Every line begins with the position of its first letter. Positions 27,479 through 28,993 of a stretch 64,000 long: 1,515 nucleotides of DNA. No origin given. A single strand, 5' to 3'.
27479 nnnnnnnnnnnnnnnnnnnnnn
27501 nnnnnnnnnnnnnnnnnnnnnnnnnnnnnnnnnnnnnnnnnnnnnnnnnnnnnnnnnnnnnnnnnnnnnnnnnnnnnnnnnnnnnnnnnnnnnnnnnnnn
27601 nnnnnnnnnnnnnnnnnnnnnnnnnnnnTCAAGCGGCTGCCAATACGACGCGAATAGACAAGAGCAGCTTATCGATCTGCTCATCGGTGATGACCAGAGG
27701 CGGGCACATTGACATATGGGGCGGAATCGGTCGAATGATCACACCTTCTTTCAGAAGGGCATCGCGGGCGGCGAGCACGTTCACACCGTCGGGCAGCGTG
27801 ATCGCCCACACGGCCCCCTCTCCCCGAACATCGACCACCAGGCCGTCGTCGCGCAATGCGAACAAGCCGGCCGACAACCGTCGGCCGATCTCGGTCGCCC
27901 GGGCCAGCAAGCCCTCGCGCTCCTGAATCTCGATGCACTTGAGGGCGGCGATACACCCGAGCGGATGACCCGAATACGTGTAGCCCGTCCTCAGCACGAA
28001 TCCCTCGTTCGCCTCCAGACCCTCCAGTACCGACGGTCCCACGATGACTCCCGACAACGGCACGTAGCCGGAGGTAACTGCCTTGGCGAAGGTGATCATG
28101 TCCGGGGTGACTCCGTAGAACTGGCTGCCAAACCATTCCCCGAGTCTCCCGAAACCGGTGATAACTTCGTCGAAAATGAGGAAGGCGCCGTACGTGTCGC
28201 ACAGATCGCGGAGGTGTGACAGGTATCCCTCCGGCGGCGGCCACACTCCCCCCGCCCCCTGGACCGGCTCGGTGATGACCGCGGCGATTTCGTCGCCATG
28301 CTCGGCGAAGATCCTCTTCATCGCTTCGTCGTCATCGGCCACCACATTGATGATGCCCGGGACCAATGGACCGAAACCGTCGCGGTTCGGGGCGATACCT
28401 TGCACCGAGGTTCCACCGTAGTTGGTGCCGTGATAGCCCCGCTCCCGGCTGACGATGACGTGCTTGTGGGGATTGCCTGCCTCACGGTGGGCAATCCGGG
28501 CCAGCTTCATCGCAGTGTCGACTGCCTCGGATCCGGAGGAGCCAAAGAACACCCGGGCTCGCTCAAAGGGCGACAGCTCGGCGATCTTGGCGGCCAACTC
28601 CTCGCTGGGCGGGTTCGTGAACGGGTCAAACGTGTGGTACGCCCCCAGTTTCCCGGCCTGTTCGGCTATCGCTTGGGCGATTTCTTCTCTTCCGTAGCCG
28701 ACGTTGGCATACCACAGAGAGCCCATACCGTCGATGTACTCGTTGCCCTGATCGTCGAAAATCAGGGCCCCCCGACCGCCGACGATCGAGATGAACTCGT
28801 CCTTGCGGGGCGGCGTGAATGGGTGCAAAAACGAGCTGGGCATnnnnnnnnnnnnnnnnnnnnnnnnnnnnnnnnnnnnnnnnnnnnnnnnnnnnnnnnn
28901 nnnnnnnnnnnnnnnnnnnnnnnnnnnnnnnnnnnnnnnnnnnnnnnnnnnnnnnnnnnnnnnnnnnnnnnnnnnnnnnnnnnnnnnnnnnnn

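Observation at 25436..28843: Aminotransferase-2 / alanine dehydrogenase / guanidino-acid ureohydrolase unit: a built-in pyruvate-alanine shuttle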

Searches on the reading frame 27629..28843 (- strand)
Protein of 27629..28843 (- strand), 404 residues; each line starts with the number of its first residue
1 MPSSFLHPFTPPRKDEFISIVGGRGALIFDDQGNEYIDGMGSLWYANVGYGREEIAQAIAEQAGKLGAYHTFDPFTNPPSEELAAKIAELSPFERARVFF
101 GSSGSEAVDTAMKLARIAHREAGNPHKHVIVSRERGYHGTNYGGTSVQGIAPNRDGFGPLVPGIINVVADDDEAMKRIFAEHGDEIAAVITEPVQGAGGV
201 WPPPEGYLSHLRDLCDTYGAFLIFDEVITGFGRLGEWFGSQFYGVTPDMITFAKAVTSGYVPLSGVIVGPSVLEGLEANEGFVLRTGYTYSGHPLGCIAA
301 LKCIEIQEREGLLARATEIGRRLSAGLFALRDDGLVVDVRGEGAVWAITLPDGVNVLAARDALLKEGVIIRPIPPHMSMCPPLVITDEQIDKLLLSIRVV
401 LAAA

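Call 7: search_protein_families(library=ncbifam, proteins=[window:27629-28843:-])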
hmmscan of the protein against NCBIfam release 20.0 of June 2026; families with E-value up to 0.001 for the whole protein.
window:27629-28843:- (404 aa): 69 families (the best 25 are shown)
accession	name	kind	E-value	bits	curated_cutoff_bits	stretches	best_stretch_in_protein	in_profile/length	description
NF005683.0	PRK07481.1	subfamily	6.9e-105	351.6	575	1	4-402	13-448/453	hypothetical protein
NF005682.0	PRK07480.1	subfamily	1.8e-103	346.7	510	2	178-402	215-450/459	aminotransferase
NF005102.0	PRK06541.1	equivalog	2.4e-103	346.1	574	1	16-402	34-454/460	aspartate aminotransferase family protein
NF005447.0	PRK07036.1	equivalog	4.5e-101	338.8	618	2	173-397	210-448/468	aminotransferase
NF004767.0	PRK06105.1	subfamily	1.4e-97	327.1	517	2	173-401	206-447/460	aminotransferase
NF052567.1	OmAmTferAptACaul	equivalog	1.2e-96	324.1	500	2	171-402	190-429/431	omega-aminotransferase AptA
TIGR00508.1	bioA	equivalog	6.1e-91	305.1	405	1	7-399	3-416/419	adenosylmethionine--8-amino-7-oxononanoate transaminase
NF005684.0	PRK07482.1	subfamily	1e-85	288.1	687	2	174-395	209-446/464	hypothetical protein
NF041821.1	daptide_amino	equivalog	1e-83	281.3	450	1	13-401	10-404/405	daptide-type RiPP biosynthesis aminotransferase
NF002874.0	PRK03244.1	equivalog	8.6e-81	271.7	457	1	18-403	27-394/399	acetylornithine transaminase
NF004624.0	PRK05964.1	equivalog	1.6e-80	270.7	494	1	6-401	15-422/427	adenosylmethionine--8-amino-7-oxononanoate transaminase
NF005812.0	PRK07678.1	subfamily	4.6e-78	262.9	488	1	7-350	20-380/451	aminotransferase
TIGR00707.1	argD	subfamily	2.8e-76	256.8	410.05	1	18-401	11-380/381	acetylornithine/succinylornithine family transaminase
NF004718.0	PRK06062.1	subfamily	7.3e-75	252.2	472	2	178-402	210-447/454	hypothetical protein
NF004625.0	PRK05965.1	subfamily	3e-72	243.8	729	2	171-400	200-444/460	hypothetical protein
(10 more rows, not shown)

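Call 8: search_protein_families(library=pfam, proteins=[window:27629-28843:-])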
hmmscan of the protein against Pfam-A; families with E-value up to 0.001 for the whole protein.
window:27629-28843:- (404 aa): 1 family
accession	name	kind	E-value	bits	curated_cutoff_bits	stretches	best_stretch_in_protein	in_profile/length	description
PF00202.27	Aminotran_3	-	1.3e-90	304.4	30.5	1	17-398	10-400/403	Aminotransferase class-III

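Call 18: search_solved_structures(query=window:27629-28843:-, max_evalue=1e-40)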
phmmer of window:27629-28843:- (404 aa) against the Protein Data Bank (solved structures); distinct sequences matched with E-value up to 1e-40: 114 (the best 60 are shown).
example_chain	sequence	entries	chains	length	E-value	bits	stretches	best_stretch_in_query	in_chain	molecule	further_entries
7ypm_A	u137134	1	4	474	9.4e-79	268.6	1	22-399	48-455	Aspartate aminotransferase family protein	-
6gwi_A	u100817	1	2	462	6.1e-78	265.9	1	173-396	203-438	Putrescine aminotransferase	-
7ypn_B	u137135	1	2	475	1.1e-75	258.5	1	22-399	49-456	Aspartate aminotransferase family protein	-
6s54_A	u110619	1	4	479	2.7e-75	257.2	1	6-394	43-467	Aspartate aminotransferase family protein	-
7qyg_A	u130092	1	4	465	1.3e-74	254.9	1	5-398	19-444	Aminotransferase TR2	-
7qx0_A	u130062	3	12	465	1.3e-74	254.9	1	5-398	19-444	Aminotransferase TR2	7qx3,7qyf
5ti8_A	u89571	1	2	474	5.6e-74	252.9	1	20-398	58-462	Aminotransferase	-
6fyq_A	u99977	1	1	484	9.1e-74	252.2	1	4-396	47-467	amine transaminase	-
6io1_A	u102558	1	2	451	7e-73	249.3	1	6-401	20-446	Aminotransferase, class III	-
9j4z_A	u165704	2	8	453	7.1e-73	249.3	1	20-398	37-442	Polyamine:pyruvate transaminase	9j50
6hx9_B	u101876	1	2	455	9.5e-73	248.8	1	20-398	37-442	Aspartate aminotransferase family protein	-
4b98_A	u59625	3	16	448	1.6e-71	244.8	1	14-393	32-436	BETA-ALANINE--PYRUVATE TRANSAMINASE | BETA-ALANINE-PYRUVATE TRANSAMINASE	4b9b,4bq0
5kr6_A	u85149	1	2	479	2.2e-71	244.3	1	172-394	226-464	4-aminobutyrate transaminase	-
4uhm_A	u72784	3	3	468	6.1e-71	242.9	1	15-394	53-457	OMEGA AMINO ACID-PYRUVATE AMINOTRANSFERASE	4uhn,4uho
9uvs_A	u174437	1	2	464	1.1e-70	242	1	5-397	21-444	Aminotransferase class-III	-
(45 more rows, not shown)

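Call 32: search_solved_structures(query=window:27629-28843:-, max_evalue=1e-72, show_alignments=3)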
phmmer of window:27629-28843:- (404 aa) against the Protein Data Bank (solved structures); distinct sequences matched with E-value up to 1e-72: 11.
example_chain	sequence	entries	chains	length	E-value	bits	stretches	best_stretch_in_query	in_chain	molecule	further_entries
7ypm_A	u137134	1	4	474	9.4e-79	268.6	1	22-399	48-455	Aspartate aminotransferase family protein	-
6gwi_A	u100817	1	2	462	6.1e-78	265.9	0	173-396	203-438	Putrescine aminotransferase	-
7ypn_B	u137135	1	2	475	1.1e-75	258.5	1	22-399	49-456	Aspartate aminotransferase family protein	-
6s54_A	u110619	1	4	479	2.7e-75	257.2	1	6-394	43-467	Aspartate aminotransferase family protein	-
7qyg_A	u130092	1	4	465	1.3e-74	254.9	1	5-398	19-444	Aminotransferase TR2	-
7qx0_A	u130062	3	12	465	1.3e-74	254.9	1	5-398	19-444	Aminotransferase TR2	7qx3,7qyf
5ti8_A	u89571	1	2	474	5.6e-74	252.9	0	20-398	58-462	Aminotransferase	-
6fyq_A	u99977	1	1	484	9.1e-74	252.2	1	4-396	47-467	amine transaminase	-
6io1_A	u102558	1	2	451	7e-73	249.3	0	6-401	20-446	Aminotransferase, class III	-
9j4z_A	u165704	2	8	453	7.1e-73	249.3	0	20-398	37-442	Polyamine:pyruvate transaminase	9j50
6hx9_B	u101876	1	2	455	9.5e-73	248.8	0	20-398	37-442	Aspartate aminotransferase family protein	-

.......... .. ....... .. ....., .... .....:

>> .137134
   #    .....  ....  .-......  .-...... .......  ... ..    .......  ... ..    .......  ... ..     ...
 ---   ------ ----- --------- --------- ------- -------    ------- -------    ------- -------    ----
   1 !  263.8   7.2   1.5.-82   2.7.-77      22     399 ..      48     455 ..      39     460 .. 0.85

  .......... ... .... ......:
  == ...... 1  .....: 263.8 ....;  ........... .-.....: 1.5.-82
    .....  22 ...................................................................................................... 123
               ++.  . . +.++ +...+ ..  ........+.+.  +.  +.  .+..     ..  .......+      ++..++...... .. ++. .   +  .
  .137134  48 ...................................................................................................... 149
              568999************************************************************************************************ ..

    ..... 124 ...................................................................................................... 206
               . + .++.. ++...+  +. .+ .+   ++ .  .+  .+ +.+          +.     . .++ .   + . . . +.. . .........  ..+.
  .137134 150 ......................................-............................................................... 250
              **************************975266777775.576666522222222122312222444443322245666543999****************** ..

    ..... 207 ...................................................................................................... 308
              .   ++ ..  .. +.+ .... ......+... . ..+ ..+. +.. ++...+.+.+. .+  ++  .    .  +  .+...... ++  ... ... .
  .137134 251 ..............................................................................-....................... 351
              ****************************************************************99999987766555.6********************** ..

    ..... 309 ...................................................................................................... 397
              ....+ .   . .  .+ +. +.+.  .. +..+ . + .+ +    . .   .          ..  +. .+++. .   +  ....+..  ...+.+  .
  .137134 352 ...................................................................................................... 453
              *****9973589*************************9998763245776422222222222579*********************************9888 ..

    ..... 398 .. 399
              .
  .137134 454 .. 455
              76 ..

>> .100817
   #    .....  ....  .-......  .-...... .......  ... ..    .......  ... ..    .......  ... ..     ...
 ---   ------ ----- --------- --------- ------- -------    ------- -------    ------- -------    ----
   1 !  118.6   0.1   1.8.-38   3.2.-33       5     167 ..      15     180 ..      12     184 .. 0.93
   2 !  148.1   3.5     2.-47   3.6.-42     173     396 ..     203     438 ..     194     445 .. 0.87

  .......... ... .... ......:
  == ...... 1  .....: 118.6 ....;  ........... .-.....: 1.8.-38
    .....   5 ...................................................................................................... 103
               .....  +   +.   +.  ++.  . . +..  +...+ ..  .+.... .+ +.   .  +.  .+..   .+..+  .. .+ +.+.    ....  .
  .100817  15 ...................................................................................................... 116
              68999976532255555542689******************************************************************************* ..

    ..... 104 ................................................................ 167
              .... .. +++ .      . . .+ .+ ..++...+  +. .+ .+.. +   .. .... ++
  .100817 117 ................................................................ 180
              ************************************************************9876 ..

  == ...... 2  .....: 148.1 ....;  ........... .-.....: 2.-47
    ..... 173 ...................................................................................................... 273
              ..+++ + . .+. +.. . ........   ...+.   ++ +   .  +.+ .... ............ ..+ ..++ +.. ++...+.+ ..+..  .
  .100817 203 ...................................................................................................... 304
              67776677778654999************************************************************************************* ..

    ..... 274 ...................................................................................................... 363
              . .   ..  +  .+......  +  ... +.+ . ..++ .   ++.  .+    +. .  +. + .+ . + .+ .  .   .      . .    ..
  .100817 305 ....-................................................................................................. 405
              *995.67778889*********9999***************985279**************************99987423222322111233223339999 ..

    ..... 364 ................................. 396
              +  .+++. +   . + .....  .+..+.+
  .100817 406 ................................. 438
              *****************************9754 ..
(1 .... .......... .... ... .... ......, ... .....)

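Call 63: find_related_loci(query=A2, collection=metagenome_contigs, flank=10000)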
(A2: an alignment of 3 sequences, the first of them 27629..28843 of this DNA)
Query A2 (404 aa) in metagenome_contigs; peptide patterns used: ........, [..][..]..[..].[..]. (x = any residue, [..] = any of these).
600 stretches matched a pattern (row limit reached: there are more); 186 encode a relative of the query (tblastn E <= 1e-3); the best 80 are kept; 80 distinct loci.
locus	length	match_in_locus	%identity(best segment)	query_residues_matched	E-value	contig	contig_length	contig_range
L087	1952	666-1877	83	1-403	0e+0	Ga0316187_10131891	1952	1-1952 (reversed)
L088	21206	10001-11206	83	1-401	0e+0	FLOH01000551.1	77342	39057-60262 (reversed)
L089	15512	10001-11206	76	1-402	0e+0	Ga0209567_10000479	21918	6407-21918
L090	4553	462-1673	74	1-404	0e+0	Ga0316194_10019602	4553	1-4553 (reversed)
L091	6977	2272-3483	73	1-403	0e+0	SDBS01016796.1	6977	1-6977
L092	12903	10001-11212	75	1-404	0e+0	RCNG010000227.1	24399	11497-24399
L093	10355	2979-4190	74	1-403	0e+0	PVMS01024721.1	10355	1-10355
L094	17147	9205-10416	75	1-404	0e+0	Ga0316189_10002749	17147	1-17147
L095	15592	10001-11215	74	1-404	0e+0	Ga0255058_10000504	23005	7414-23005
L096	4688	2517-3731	74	1-404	0e+0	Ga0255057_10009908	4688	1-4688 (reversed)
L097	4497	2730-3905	68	3-394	0e+0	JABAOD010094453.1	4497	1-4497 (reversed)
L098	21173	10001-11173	63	4-394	4e-168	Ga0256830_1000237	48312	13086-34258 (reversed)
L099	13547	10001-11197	62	4-402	2e-167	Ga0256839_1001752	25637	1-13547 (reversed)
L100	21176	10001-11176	55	3-391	1e-134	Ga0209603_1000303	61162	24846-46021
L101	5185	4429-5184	76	1-252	1e-134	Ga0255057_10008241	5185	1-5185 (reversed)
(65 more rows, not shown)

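Call 66: search_protein_families(library=pfam, proteins=[L093:4178-7255:+, L093:7293-8510:+, L093:8514-10118:+, L093:1164-1850:-, L093:355-1074:-, L100:8463-9851:-, L100:11128-12318:+, L099:11263-12789:+, L099:8168-9115:+, L099:5912-7354:+], max_evalue=0.00001)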
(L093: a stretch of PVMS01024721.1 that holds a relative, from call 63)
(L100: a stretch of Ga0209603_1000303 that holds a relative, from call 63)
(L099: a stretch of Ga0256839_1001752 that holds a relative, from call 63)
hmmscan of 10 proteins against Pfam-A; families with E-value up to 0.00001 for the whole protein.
L093:4178-7255:+ (1026 aa): 3 families
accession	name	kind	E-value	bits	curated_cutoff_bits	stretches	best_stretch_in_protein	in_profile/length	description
PF00211.25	Guanylate_cyc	-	6.4e-13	49.1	21.9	1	21-170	10-171/183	Adenylate and Guanylate cyclase catalytic domain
PF13401.12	AAA_22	-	6.6e-07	30.1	27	1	229-326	5-104/130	AAA domain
PF13191.12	AAA_16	-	9.6e-07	29.9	32.6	1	210-303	2-100/167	AAA ATPase domain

L093:7293-8510:+ (406 aa): 2 families
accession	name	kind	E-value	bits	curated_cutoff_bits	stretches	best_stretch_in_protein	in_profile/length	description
PF01571.26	GCV_T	-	2.3e-56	191.3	25.6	1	26-273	9-255/255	Aminomethyltransferase folate-binding domain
PF08669.17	GCV_T_C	-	1.1e-10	41.7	25.9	1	326-399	11-79/80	Glycine cleavage T-protein C-terminal barrel domain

L093:8514-10118:+ (535 aa): 5 families
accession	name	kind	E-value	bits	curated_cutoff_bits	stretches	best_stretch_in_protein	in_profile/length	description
PF01593.30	Amino_oxidase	-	1.4e-11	44.8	19.8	1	21-517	3-430/443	Flavin containing amine oxidoreductase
PF01266.30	DAO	-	2.4e-10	40.9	27.9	0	11-47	1-38/353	FAD dependent oxidoreductase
PF13450.12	NAD_binding_8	-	2.8e-08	34.3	21.9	1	14-61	1-47/68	NAD(P)-binding Rossmann-like domain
PF12831.13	FAD_oxidored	-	8.7e-07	29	27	0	11-77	1-68/416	FAD dependent oxidoreductase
PF07992.20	Pyr_redox_2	-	4.2e-06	26.8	26.1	0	252-300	186-233/291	Pyridine nucleotide-disulphide oxidoreductase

L093:1164-1850:- (229 aa): 2 families
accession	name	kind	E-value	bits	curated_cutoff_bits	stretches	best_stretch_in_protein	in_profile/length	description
PF00298.24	Ribosomal_L11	-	2.2e-29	102.1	21.4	1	106-174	1-69/69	Ribosomal protein L11, RNA binding domain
PF03946.19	Ribosomal_L11_N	-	1.3e-26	92.6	32.9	1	44-101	1-58/58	Ribosomal protein L11, N-terminal domain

L093:355-1074:- (240 aa): 1 family
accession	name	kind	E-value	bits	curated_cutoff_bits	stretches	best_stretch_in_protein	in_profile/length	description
PF00687.26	Ribosomal_L1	-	4.6e-62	209.6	32.2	1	31-223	1-198/198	Ribosomal protein L1p/L10e family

L100:8463-9851:- (463 aa): 2 families
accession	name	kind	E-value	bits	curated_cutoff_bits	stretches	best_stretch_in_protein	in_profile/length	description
PF01266.30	DAO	-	7.8e-54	184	27.9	1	35-398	1-353/353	FAD dependent oxidoreductase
PF01946.23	Thi4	-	3.9e-06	26.7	26.2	1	32-79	16-61/235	Thi4 family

L100:11128-12318:+ (397 aa): 1 family
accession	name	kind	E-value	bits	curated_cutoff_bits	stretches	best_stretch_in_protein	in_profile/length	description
PF03417.21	AAT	-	1.3e-17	64.7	23.2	1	167-384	7-224/225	Acyl-coenzyme A:6-aminopenicillanic acid acyl-transferase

L099:11263-12789:+ (509 aa): 0 families

L099:8168-9115:+ (316 aa): 1 family
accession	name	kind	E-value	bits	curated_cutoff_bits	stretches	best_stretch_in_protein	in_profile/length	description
PF02585.22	PIG-L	-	4.2e-30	105.3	28.2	1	40-183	1-128/129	GlcNAc-PI de-N-acetylase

L099:5912-7354:+ (481 aa): 3 families
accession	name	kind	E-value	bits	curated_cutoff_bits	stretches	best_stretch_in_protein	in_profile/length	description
PF00006.31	ATP-synt_ab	-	4.1e-71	239.4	29.5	1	146-359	1-213/213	ATP synthase alpha/beta family, nucleotide-binding domain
PF22919.1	ATP-synt_VA_C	-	3.1e-21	75.8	24.7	1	364-455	5-99/101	C-terminal domain of V and A type ATP synthase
PF02874.29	ATP-synt_ab_N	-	2.3e-18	66.9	20.9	1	17-88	1-69/69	ATP synthase alpha/beta family, beta-barrel domain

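Call 86: search_protein_families(library=pfam, proteins=[L089:13370-14272:-], max_evalue=0.00001)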
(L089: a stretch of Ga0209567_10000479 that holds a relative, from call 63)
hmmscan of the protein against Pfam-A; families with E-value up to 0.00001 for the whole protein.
L089:13370-14272:- (300 aa): 1 family
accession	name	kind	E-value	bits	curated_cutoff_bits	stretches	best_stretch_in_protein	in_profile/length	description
PF00491.26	Arginase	-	1.8e-93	313.5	22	1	5-275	2-277/280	Arginase family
